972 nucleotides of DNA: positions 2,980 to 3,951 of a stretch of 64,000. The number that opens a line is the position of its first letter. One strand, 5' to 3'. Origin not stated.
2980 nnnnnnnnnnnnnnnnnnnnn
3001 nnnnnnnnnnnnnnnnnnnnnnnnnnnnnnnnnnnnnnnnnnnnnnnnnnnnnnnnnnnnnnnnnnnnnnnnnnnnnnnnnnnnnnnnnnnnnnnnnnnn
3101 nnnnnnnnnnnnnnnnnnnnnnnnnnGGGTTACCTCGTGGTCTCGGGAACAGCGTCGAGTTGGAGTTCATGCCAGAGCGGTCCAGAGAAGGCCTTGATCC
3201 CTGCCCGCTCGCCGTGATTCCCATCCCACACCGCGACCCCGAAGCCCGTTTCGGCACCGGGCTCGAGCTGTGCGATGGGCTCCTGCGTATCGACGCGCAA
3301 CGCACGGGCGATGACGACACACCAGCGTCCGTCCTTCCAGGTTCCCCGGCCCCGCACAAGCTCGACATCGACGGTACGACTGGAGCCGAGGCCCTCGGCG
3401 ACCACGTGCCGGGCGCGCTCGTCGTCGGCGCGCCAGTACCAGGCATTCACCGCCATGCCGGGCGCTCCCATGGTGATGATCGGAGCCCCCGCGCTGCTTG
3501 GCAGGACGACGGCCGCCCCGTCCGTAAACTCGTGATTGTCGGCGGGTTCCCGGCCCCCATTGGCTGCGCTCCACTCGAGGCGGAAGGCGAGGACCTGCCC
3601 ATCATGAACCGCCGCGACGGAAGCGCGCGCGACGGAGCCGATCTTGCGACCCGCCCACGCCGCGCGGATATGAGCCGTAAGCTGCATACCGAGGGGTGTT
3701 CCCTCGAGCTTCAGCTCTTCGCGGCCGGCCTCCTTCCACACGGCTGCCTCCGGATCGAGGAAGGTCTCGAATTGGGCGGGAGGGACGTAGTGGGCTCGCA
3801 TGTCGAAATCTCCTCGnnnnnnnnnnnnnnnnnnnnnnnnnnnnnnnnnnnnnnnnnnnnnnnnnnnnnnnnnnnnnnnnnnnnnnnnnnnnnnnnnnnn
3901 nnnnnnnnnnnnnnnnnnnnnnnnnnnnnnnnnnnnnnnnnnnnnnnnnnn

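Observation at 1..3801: Three catalytic alpha paralogs but a single beta/gamma electron-transfer pair in 64 kb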

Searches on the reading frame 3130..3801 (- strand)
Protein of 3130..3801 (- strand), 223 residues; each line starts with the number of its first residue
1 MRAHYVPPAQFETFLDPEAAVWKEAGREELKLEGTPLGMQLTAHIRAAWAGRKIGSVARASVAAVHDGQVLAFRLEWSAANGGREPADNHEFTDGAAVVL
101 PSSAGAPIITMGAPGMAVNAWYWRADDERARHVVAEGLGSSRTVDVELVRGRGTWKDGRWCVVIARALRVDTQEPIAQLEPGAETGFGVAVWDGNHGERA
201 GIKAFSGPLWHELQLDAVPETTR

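Call 10: search_protein_families(library=pfam, proteins=[window:3130-3801:-], max_evalue=0.01)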
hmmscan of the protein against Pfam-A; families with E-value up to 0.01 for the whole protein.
window:3130-3801:- (223 aa): 1 family
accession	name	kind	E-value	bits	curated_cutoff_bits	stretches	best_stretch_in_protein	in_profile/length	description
PF09459.16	EB_dh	-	8.1e-28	98.5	33.3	2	20-137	2-132/236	Ethylbenzene dehydrogenase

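Call 12: find_encoding_contigs(protein=window:3130-3801:-, flank=10000, max_places=4)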
Protein window:3130-3801:- (223 aa): 1 contig read that carries it; 1 place shown.
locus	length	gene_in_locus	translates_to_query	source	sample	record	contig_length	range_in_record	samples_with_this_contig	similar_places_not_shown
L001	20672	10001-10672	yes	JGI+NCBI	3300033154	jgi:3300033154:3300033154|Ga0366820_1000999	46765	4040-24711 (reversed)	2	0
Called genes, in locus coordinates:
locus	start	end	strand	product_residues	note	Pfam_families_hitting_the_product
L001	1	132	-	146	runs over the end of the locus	PF12172:zf-ChsH2, PF01796:OB_ChsH2_C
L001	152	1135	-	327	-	PF01012:ETF, PF00766:ETF_alpha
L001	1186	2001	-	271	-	PF01012:ETF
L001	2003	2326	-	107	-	-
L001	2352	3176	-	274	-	PF00378:ECH_1, PF16113:ECH_2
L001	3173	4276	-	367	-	PF00296:Bac_luciferase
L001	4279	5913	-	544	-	PF00890:FAD_binding_2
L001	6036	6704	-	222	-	PF00440:TetR_N, PF17932:TetR_C_24, PF17938:TetR_C_29 (weak)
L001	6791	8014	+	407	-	PF02515:CoA_transf_3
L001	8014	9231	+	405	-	PF02515:CoA_transf_3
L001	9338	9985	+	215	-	PF00440:TetR_N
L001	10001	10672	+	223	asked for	PF09459:EB_dh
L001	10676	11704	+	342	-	PF12797:Fer4_2 (faint), PF12837:Fer4_6 (faint), PF13187:Fer4_9 (faint), PF13237:Fer4_10 (weak), PF13247:Fer4_11, PF12838:Fer4_7 (weak)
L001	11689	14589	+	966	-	PF00384:Molybdopterin, PF01568:Molydop_binding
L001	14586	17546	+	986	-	PF00384:Molybdopterin, PF01568:Molydop_binding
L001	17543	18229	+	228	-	PF02613:Nitrate_red_del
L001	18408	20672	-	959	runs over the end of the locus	PF00384:Molybdopterin, PF01568:Molydop_binding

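Call 25: search_solved_structures(query=L001:11689-14586:+, max_evalue=1e-10)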
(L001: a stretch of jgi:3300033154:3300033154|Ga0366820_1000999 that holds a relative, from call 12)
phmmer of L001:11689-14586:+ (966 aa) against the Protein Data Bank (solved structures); distinct sequences matched with E-value up to 1e-10: 30.
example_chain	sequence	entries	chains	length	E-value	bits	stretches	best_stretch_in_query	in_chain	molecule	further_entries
2ivf_A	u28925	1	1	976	4.1e-196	657.1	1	13-964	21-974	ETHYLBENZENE DEHYDROGENASE ALPHA-SUBUNIT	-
5e7o_A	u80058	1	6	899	1.2e-146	493.3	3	53-367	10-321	DMSO reductase family type II enzyme, molybdopterin subunit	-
4ydd_A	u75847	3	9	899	1.2e-146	493.3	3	53-367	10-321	DMSO reductase family type II enzyme, molybdopterin subunit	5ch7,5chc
3egw_A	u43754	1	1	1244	1.2e-69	238.5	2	145-367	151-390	Respiratory nitrate reductase 1 alpha chain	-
1q16_A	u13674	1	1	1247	1.6e-69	238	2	145-367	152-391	Respiratory nitrate reductase 1 alpha chain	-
1r27_A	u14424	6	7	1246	1.7e-69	238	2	145-367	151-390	Respiratory nitrate reductase 1 alpha chain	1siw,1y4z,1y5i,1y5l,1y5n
3ir7_A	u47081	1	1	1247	2.4e-69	237.5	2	145-367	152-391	Respiratory nitrate reductase 1 alpha chain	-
3ir6_A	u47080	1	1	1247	2.6e-68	234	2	145-367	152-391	Respiratory nitrate reductase 1 alpha chain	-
3ir5_A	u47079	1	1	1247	7.4e-68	232.6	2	145-367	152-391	Respiratory nitrate reductase 1 alpha chain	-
7b04_B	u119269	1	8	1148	1.9e-45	158.4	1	215-340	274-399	Nitrite oxidoreductase subunit A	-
9vap_A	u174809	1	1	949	2.7e-27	98.3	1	117-319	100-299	Formate dehydrogenase molybdopterin-binding subunit FdhA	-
9t1s_L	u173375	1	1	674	5.2e-27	97.4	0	118-322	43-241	formate dehydrogenase (coenzyme F420)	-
1eu1_A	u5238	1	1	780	6.5e-23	83.8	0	593-694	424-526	DIMETHYL SULFOXIDE REDUCTASE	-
1aa6_A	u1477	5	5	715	2e-21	78.8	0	134-323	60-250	FORMATE DEHYDROGENASE H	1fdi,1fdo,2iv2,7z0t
2e7z_A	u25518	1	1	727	2.2e-20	75.4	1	110-318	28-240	Acetylene hydratase Ahy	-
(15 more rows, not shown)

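Call 26: search_solved_structures(query=window:3130-3798:-, max_evalue=0.01, show_alignments=2)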
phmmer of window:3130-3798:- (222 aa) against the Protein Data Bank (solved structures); distinct sequences matched with E-value up to 0.01: 2.
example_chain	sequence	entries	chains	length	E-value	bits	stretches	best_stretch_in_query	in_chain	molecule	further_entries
2ivf_C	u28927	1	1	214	7.7e-30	107.2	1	7-207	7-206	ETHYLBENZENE DEHYDROGENASE GAMMA-SUBUNIT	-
7b04_C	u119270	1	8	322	5.3e-18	68.5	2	131-217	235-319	Nitrite oxidoreductase subunit C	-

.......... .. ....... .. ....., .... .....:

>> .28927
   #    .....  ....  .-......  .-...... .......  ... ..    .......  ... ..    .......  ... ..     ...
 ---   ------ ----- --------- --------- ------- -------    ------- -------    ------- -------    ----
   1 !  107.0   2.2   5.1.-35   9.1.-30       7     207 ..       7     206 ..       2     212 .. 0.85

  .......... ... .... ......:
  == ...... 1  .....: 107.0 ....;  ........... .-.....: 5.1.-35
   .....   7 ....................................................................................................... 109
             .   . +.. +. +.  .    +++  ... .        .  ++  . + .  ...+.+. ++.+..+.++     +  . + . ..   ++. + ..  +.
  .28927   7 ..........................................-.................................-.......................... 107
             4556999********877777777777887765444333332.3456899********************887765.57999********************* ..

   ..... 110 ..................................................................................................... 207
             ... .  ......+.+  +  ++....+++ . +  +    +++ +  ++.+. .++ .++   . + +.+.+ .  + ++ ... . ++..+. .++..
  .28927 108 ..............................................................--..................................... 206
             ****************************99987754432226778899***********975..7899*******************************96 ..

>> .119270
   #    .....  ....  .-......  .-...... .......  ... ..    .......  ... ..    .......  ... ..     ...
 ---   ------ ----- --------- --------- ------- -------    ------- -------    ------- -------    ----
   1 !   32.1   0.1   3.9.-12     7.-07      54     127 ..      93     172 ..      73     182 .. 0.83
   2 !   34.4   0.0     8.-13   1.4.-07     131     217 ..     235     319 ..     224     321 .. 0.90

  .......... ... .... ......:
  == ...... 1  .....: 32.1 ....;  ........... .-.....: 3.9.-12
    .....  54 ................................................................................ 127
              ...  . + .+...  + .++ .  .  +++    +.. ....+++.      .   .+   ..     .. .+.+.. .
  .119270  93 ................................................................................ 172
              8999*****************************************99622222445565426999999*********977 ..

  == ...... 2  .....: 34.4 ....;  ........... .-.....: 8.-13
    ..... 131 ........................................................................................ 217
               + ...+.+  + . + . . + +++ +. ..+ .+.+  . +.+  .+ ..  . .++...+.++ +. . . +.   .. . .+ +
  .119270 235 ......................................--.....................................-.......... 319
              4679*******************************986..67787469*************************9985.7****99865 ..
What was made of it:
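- Closest known: Ethylbenzene dehydrogenase EbdABCD. Same: EBDH is the closest solved structure (alpha1 E = 4e-196; gamma E = 8e-30; calls 25, 26).
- Checked: Gamma (3130-3801, -) is PF09459 and keeps the EBDH heme ligands Met108/Lys201, as M110/K202 (calls 10, 26).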

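Call 27: search_solved_structures(query=L001:11689-14586:+, max_evalue=1e-150, show_alignments=1)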
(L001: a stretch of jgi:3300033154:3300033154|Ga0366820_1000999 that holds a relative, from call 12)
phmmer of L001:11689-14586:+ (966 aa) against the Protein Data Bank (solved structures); distinct sequences matched with E-value up to 1e-150: 1.
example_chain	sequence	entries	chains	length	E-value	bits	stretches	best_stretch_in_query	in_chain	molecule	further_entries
2ivf_A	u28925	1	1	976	4.1e-196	657.1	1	13-964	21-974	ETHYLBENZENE DEHYDROGENASE ALPHA-SUBUNIT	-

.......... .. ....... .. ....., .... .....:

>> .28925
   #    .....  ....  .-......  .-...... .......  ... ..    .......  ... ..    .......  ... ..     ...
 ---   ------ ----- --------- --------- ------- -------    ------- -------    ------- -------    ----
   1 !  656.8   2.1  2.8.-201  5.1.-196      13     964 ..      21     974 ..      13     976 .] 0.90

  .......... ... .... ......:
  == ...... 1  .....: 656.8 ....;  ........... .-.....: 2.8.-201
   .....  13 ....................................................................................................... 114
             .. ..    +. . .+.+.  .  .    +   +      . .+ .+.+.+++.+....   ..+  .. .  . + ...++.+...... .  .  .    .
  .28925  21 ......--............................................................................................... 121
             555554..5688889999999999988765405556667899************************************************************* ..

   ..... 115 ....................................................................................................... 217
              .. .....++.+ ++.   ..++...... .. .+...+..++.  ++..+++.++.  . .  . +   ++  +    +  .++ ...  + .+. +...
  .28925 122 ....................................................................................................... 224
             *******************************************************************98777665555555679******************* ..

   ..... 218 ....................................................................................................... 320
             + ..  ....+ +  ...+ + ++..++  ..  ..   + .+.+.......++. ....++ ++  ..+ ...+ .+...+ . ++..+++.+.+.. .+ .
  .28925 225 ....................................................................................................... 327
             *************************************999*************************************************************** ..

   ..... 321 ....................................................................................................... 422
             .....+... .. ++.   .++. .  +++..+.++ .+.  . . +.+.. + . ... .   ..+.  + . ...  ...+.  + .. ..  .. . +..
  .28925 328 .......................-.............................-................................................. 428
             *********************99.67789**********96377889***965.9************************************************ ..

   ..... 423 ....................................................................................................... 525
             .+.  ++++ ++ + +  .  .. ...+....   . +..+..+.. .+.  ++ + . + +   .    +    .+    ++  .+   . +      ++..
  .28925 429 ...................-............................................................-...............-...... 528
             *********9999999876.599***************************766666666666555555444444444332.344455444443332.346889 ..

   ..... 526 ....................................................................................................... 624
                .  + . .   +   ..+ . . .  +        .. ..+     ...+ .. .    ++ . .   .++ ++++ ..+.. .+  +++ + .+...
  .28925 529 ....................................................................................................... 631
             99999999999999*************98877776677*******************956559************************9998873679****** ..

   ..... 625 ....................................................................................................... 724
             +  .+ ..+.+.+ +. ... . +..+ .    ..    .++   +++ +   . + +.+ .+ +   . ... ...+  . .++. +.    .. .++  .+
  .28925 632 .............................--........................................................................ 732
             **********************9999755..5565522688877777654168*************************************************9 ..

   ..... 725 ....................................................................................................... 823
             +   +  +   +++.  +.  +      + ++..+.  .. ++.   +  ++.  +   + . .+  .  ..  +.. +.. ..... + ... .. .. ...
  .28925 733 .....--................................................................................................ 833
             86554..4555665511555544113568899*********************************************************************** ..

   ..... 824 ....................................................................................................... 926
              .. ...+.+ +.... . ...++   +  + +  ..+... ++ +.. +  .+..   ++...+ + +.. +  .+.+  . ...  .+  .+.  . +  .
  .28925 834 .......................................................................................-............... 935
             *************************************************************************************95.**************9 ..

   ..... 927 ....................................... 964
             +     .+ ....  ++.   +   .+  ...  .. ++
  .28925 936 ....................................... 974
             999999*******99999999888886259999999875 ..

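Call 28: find_homologous_proteins(query=L001:11689-14586:+, max_evalue=1e-50)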
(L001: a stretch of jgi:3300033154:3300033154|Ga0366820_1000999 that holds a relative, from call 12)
Query L001:11689-14586:+ (966 aa): 2676 proteins with E <= 1e-50 among 8000 candidates; the best 120 are listed.
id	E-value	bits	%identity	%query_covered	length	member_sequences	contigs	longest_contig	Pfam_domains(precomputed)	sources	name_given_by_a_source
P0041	0.0e+0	2276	100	100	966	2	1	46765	PF00384.28,PF01568.28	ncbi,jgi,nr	ncbi:MAG: molybdopterin-dependent oxidoreductase [Deltaproteobacteria bacterium]|nr:molybdopterin-de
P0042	0.0e+0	2169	95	100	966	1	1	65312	PF00384.28,PF01568.28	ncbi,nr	ncbi:MAG: molybdopterin-dependent oxidoreductase [bacterium]|nr:molybdopterin-dependent oxidoreducta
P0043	0.0e+0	1974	85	99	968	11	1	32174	PF00384.28,PF01568.28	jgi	jgi:DMSO reductase family type II enzyme molybdopterin subunit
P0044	0.0e+0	1955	88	95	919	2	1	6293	PF00384.28,PF01568.28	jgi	jgi:DMSO reductase family type II enzyme molybdopterin subunit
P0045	0.0e+0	1903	83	100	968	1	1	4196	PF00384.28,PF01568.28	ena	-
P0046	0.0e+0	1878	81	100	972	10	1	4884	PF00384.28,PF01568.28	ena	-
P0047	0.0e+0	1844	80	100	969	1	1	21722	PF00384.28,PF01568.28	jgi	jgi:DMSO reductase family type II enzyme molybdopterin subunit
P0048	0.0e+0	1790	77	100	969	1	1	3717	PF00384.28,PF01568.28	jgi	-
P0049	0.0e+0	1783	77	99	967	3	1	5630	PF00384.28,PF01568.28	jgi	jgi:DMSO reductase family type II enzyme molybdopterin subunit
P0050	0.0e+0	1748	75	100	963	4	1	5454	PF00384.28,PF01568.28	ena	-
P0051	0.0e+0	1742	75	99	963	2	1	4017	PF00384.28,PF01568.28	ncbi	-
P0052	0.0e+0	1742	74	100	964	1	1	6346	PF00384.28,PF01568.28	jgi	jgi:DMSO reductase family type II enzyme molybdopterin subunit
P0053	0.0e+0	1741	75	100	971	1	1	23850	PF00384.28,PF01568.28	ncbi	-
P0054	0.0e+0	1731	82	92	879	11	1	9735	PF00384.28,PF01568.28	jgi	jgi:DMSO reductase family type II enzyme molybdopterin subunit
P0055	0.0e+0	1731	75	100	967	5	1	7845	PF00384.28,PF01568.28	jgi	-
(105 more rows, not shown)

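Call 36: find_encoding_contigs(protein=P0041, flank=10000, max_places=4)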
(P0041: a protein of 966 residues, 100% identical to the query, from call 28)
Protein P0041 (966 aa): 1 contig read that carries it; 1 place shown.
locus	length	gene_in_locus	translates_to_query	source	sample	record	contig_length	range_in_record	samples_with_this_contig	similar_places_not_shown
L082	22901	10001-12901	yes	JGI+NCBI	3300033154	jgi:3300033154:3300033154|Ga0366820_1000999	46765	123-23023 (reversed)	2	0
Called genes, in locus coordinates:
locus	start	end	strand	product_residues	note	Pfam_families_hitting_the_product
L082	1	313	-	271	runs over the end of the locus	PF01012:ETF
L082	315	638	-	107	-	-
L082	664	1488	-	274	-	PF00378:ECH_1, PF16113:ECH_2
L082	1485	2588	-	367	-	PF00296:Bac_luciferase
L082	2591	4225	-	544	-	PF00890:FAD_binding_2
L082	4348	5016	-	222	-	PF00440:TetR_N, PF17932:TetR_C_24, PF17938:TetR_C_29 (weak)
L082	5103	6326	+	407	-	PF02515:CoA_transf_3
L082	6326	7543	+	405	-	PF02515:CoA_transf_3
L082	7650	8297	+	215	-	PF00440:TetR_N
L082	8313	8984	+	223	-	PF09459:EB_dh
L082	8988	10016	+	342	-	PF12797:Fer4_2 (faint), PF12837:Fer4_6 (faint), PF13187:Fer4_9 (faint), PF13237:Fer4_10 (weak), PF13247:Fer4_11, PF12838:Fer4_7 (weak)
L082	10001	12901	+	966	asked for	PF00384:Molybdopterin, PF01568:Molydop_binding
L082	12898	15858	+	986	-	PF00384:Molybdopterin, PF01568:Molydop_binding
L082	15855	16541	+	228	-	PF02613:Nitrate_red_del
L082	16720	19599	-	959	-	PF00384:Molybdopterin, PF01568:Molydop_binding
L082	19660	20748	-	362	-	PF01636:APH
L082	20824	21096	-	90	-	-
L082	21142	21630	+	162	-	-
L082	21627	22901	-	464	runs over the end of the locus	?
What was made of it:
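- Checked: Alpha0, delta and a fifth alpha lie just beyond position 1 (calls 12, 36).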
